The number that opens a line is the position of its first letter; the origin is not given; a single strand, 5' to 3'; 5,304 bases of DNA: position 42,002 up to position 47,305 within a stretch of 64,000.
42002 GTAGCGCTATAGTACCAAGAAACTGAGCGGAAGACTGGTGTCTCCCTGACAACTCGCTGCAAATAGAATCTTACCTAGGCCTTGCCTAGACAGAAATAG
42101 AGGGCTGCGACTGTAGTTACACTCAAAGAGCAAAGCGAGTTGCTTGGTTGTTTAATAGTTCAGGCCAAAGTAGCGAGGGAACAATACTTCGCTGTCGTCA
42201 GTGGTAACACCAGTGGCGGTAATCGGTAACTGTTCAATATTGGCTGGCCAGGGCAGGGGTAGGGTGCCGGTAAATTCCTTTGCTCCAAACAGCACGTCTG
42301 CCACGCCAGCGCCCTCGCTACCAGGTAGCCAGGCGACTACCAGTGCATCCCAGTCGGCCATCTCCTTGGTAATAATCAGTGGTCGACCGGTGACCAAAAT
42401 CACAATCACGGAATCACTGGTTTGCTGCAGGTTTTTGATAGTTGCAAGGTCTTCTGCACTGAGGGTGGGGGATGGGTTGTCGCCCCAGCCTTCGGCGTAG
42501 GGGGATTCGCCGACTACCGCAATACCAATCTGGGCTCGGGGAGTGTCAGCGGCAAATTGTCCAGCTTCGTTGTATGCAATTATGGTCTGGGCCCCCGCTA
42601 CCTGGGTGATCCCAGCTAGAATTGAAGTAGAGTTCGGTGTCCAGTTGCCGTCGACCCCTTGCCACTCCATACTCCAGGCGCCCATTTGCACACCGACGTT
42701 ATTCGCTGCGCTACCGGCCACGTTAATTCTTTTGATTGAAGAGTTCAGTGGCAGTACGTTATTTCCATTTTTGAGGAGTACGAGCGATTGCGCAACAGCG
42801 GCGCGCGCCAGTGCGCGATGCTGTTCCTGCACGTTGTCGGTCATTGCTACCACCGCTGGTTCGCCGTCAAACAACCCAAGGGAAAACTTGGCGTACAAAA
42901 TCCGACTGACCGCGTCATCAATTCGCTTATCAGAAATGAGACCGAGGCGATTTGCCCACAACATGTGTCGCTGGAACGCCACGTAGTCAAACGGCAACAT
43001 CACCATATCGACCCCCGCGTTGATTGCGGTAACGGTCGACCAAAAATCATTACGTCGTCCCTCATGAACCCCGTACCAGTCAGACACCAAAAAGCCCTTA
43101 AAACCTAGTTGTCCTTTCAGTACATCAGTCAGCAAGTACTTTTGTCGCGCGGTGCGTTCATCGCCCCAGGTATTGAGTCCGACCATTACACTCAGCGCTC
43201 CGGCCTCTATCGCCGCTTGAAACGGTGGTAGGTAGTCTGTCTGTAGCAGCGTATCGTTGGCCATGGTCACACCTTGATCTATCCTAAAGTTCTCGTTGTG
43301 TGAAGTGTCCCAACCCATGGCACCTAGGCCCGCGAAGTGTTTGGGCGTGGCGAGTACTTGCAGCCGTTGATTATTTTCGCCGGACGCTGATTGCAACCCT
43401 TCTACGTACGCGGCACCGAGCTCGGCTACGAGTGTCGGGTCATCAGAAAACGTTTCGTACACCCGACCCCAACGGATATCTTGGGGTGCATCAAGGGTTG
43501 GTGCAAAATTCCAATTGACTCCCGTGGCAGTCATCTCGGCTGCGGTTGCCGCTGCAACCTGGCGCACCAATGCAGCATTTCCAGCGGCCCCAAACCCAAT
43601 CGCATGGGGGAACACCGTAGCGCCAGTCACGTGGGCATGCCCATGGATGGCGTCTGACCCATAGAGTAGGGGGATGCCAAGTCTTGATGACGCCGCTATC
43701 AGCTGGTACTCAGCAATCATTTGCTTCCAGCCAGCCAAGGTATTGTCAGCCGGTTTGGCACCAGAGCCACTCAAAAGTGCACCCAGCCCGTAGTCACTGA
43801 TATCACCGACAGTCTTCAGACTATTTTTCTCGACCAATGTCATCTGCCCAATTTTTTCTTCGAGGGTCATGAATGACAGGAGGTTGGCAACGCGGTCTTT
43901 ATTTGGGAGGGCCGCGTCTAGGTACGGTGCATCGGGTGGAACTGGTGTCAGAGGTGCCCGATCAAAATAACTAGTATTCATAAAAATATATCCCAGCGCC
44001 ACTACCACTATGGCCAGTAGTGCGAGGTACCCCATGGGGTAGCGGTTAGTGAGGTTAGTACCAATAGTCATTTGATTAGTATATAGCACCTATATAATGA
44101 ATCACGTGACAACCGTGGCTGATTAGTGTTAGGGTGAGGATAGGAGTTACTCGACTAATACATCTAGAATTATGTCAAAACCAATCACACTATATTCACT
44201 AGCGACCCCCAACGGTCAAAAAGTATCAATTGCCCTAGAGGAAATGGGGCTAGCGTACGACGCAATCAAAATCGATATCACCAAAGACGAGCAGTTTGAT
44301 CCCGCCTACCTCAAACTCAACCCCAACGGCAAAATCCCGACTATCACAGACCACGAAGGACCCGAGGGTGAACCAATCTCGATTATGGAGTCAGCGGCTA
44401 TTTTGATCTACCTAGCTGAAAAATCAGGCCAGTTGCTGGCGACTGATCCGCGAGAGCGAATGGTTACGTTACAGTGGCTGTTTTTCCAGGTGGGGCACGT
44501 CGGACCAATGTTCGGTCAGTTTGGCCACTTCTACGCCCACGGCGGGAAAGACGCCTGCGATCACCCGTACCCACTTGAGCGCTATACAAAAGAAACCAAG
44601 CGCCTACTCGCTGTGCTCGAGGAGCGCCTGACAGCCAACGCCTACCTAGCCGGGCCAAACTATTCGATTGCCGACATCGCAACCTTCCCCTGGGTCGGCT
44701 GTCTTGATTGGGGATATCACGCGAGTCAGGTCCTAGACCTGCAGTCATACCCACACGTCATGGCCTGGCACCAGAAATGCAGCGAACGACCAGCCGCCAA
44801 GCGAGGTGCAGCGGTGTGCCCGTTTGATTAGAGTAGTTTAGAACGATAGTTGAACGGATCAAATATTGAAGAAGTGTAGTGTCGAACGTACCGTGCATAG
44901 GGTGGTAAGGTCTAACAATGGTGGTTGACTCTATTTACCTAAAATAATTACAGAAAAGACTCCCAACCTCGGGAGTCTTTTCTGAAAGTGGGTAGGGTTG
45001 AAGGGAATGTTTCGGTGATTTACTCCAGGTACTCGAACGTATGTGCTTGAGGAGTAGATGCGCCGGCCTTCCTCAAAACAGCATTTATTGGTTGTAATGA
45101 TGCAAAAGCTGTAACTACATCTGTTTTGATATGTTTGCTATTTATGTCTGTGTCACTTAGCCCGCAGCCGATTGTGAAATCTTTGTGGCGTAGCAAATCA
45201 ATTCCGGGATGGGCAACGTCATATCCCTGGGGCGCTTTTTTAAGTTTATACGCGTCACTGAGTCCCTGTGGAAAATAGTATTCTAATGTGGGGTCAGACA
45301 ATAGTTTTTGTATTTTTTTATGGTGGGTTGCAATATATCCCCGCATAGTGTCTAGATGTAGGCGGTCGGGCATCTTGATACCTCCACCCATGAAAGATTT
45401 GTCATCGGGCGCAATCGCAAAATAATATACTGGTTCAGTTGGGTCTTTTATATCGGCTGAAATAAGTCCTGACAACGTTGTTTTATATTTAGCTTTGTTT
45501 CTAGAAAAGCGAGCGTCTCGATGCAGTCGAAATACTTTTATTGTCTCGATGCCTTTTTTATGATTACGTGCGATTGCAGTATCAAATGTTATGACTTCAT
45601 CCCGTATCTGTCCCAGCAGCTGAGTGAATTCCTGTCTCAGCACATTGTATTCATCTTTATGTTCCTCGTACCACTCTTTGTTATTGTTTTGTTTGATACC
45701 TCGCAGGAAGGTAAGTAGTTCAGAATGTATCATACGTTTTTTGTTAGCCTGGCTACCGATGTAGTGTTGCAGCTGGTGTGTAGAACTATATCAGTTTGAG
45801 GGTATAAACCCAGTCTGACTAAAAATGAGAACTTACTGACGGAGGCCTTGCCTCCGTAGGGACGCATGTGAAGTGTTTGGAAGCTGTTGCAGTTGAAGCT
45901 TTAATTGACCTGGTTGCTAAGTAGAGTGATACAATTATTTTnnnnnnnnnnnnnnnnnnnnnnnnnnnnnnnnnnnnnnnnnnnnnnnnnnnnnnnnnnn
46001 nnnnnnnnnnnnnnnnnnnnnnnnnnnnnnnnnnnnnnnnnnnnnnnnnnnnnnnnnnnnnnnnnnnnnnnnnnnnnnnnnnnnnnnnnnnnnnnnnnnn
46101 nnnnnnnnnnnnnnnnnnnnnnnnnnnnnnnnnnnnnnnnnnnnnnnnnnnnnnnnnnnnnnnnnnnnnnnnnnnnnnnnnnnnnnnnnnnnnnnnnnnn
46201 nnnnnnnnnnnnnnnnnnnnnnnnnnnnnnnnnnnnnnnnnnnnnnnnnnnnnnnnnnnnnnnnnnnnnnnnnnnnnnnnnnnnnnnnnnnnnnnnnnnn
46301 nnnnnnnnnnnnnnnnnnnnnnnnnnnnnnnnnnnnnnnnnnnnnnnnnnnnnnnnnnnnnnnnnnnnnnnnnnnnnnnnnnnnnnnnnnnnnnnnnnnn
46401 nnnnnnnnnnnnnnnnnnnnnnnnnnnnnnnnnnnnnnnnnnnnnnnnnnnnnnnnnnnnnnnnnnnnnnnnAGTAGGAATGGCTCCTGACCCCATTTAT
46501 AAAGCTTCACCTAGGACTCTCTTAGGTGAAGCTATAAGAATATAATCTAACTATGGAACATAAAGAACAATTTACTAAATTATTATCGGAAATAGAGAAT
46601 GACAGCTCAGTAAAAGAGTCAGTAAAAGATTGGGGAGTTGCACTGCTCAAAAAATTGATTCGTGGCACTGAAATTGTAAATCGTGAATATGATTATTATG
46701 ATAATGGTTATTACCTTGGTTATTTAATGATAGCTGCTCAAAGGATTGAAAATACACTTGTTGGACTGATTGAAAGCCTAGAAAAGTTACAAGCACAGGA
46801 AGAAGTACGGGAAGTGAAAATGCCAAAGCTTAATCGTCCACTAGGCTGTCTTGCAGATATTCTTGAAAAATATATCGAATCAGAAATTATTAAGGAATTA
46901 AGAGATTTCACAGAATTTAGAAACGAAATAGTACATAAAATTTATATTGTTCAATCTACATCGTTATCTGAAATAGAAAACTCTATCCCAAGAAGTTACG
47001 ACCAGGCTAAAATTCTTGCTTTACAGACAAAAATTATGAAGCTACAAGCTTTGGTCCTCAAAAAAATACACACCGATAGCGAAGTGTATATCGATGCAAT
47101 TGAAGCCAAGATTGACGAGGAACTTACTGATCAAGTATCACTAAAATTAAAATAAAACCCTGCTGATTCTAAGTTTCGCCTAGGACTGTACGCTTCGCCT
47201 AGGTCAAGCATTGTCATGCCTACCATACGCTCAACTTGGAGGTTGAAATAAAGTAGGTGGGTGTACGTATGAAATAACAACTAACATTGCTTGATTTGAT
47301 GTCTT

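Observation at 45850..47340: Low-GC two-gene islet: membrane-anchored protein plus HEPN-like (Rx4H) helical protein, flanked by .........-containing hairpins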

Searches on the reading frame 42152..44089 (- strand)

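Call 103: search_protein_families(library=ncbifam, proteins=[L141:274-747:+], max_evalue=0.001)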
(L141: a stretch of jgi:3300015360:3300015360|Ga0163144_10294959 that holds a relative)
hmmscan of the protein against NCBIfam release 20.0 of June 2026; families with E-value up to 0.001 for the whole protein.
L141:274-747:+ (157 aa): 2 families
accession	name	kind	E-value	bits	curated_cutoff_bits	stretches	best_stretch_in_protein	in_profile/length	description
NF047646.1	REP_Tyr_transpos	equivalog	1.1e-18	67.6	80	1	4-142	2-146/146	REP-associated tyrosine transposase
NF033573.1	transpos_IS200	equivalog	0.0006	20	55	1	5-124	4-125/126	IS200/IS605 family transposase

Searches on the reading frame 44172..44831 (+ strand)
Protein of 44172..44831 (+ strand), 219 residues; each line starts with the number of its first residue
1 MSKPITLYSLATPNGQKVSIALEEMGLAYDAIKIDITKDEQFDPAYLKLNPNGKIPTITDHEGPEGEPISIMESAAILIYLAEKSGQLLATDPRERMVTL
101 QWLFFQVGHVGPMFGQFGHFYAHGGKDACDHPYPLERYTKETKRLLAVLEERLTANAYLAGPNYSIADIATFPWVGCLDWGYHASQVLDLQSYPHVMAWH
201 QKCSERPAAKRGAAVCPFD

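Call 4: search_protein_families(library=pfam, proteins=[window:44172-44831:+], max_evalue=1)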
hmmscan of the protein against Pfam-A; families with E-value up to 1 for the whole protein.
window:44172-44831:+ (219 aa): 7 families
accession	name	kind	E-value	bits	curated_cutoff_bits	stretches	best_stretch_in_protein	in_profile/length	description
PF13409.12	GST_N_2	-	6.2e-14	52.8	25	1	13-83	3-69/70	Glutathione S-transferase, N-terminal domain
PF00043.30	GST_C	-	5.1e-12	46.3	20.7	1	139-207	28-93/93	Glutathione S-transferase, C-terminal domain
PF02798.26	GST_N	-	2.2e-11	44.3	20.9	1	4-83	2-76/76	Glutathione S-transferase, N-terminal domain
PF13417.12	GST_N_3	-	2.5e-11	44.2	22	1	9-86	3-72/75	Glutathione S-transferase, N-terminal domain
PF13410.11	GST_C_2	-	6.7e-08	33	24.9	1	135-201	4-68/69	Glutathione S-transferase, C-terminal domain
PF14497.11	GST_C_3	-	1e-06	29.3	21.6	1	138-208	27-96/104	Glutathione S-transferase, C-terminal domain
PF21972.1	Arc1p_N_like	-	0.063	14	27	1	141-200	16-74/81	Nuclear-export cofactor Arc1p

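Call 103: search_protein_families(library=ncbifam, proteins=[L141:274-747:+], max_evalue=0.001)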
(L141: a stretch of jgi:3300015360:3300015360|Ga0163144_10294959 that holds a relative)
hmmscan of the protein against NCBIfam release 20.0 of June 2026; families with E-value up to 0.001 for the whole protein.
L141:274-747:+ (157 aa): 2 families
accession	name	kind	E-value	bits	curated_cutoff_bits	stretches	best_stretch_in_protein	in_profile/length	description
NF047646.1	REP_Tyr_transpos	equivalog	1.1e-18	67.6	80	1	4-142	2-146/146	REP-associated tyrosine transposase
NF033573.1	transpos_IS200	equivalog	0.0006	20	55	1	5-124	4-125/126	IS200/IS605 family transposase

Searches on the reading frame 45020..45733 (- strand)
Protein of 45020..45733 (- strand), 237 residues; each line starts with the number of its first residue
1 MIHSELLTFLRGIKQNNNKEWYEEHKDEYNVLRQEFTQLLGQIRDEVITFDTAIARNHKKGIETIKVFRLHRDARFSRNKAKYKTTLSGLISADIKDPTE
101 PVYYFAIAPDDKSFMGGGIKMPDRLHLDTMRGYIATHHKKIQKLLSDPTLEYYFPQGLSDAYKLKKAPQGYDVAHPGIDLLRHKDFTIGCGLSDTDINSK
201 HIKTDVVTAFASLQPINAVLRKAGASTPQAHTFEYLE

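Call 4: search_protein_families(library=pfam, proteins=[window:45020-45733:-], max_evalue=1)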
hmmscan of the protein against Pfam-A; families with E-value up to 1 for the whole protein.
window:45020-45733:- (237 aa): 1 family
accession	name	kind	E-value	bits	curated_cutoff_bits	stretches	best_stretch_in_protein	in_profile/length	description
PF09365.15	DUF2461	-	3.7e-52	177.7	22.8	1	6-217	2-206/208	Conserved hypothetical protein (DUF2461)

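Call 5: search_protein_families(library=padloc, proteins=[window:45020-45733:-], max_evalue=1)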
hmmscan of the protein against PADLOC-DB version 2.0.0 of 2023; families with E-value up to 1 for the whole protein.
window:45020-45733:- (237 aa): 1 family
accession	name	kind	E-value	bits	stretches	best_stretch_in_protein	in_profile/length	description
PDLC00291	PtuA1|PtuA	-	0.0028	14.3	1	17-100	147-229/773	AAA ATPase domain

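Call 6: search_protein_families(library=ncbifam, proteins=[window:45020-45733:-], max_evalue=1)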
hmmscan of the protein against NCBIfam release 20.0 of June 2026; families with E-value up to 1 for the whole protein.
window:45020-45733:- (237 aa): 1 family
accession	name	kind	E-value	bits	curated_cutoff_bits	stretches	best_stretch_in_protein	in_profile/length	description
TIGR02453.1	TIGR02453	subfamily_domain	3.1e-48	164.4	105.4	1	3-223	2-216/218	TIGR02453 family protein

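Call 103: search_protein_families(library=ncbifam, proteins=[L141:274-747:+], max_evalue=0.001)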
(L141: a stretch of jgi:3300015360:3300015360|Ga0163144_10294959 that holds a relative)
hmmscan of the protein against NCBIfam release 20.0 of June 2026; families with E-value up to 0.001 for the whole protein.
L141:274-747:+ (157 aa): 2 families
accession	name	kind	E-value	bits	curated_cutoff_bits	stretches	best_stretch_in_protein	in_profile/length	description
NF047646.1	REP_Tyr_transpos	equivalog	1.1e-18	67.6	80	1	4-142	2-146/146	REP-associated tyrosine transposase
NF033573.1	transpos_IS200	equivalog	0.0006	20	55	1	5-124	4-125/126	IS200/IS605 family transposase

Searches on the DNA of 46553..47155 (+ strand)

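Call 56: search_rna_families(sources=[L018, L032, L047, L063, L075, L089, L038, L045, L072, L074, L058, L093, L078, L042, L095, L101, L121, L109], threshold=gathering)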
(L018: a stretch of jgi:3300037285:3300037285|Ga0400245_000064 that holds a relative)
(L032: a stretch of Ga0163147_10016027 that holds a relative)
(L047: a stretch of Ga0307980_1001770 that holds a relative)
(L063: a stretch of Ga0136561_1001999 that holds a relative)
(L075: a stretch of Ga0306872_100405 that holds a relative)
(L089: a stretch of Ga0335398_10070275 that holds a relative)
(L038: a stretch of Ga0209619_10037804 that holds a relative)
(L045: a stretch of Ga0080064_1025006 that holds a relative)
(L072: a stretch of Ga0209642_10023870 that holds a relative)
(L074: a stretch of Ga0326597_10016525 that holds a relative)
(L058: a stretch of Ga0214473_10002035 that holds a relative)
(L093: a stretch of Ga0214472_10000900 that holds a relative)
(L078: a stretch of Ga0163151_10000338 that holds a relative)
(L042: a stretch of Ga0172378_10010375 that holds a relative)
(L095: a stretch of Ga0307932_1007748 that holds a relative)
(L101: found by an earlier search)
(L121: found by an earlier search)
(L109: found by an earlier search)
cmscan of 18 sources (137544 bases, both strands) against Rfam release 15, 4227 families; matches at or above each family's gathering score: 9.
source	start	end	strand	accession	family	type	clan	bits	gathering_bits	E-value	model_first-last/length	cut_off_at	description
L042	2965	3037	+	RF00005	tRNA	Gene; tRNA;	CL00001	72.3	29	1.6e-13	1-71/71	no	tRNA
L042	2130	2203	+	RF00005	tRNA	Gene; tRNA;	CL00001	71.4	29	2.8e-13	1-71/71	no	tRNA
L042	3046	3118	+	RF00005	tRNA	Gene; tRNA;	CL00001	68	29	2.5e-12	1-71/71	no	tRNA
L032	974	1045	+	RF00005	tRNA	Gene; tRNA;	CL00001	62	29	1.1e-10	1-71/71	no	tRNA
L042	2003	2073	+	RF00005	tRNA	Gene; tRNA;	CL00001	61.3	29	1.6e-10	1-71/71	no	tRNA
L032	227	313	-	RF00005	tRNA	Gene; tRNA;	CL00001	58.9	29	7.8e-10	1-71/71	no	tRNA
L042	1833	1903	+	RF00005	tRNA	Gene; tRNA;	CL00001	55.4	29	7.2e-09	1-71/71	no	tRNA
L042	5756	5826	+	RF00005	tRNA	Gene; tRNA;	CL00001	55.1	29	8.7e-09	1-71/71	no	tRNA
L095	2882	2954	-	RF00005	tRNA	Gene; tRNA;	CL00001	52.3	29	5.1e-08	1-71/71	no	tRNA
